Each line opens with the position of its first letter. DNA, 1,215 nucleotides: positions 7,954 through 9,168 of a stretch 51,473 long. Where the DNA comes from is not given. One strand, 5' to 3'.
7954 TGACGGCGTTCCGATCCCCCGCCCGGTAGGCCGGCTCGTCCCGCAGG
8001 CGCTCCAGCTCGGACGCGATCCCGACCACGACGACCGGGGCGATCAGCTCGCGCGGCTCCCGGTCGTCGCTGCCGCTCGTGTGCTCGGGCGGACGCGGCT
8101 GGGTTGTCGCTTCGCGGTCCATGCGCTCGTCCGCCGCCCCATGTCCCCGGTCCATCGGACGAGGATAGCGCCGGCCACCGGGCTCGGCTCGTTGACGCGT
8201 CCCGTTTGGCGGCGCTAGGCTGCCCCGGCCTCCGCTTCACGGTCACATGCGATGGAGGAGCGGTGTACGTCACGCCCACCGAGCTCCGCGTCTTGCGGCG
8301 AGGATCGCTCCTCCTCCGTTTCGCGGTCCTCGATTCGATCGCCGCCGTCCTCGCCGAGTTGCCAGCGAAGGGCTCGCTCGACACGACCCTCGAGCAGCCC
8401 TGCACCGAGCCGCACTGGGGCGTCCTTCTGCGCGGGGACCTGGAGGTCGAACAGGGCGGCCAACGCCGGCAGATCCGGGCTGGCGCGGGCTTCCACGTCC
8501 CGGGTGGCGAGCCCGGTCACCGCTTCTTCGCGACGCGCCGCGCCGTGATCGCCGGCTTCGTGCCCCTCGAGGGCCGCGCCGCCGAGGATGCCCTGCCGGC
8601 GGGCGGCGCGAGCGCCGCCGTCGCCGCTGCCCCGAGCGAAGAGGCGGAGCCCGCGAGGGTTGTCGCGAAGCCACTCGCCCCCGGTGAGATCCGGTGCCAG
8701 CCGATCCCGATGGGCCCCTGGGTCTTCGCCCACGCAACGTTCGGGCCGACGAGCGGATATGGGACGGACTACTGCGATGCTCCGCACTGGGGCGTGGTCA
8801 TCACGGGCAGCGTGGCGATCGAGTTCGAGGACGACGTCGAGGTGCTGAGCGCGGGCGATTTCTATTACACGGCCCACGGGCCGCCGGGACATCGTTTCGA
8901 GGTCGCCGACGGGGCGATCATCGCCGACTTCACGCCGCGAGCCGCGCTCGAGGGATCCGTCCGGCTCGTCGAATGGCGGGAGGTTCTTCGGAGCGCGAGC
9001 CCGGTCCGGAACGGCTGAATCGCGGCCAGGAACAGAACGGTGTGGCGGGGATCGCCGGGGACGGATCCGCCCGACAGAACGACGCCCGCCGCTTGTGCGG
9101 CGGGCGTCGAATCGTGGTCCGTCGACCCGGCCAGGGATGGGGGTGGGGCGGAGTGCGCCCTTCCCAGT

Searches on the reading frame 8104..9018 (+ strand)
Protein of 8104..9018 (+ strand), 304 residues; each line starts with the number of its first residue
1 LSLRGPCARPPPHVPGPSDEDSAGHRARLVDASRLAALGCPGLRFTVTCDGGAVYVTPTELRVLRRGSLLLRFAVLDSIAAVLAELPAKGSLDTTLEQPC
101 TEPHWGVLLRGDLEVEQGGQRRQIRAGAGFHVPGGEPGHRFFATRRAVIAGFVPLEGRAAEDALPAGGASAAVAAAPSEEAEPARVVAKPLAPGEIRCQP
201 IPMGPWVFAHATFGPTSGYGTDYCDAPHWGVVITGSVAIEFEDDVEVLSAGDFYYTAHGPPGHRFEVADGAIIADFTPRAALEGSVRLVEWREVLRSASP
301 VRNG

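Call 73: search_protein_families(library=pfam, proteins=[window:8104-9018:+], max_evalue=0.0001)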
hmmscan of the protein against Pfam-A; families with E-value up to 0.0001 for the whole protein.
window:8104-9018:+ (304 aa): 1 family
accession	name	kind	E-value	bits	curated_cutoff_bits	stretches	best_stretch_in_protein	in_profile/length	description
PF07883.17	Cupin_2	-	1.4e-08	34.8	27.2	0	102-143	19-58/70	Cupin domain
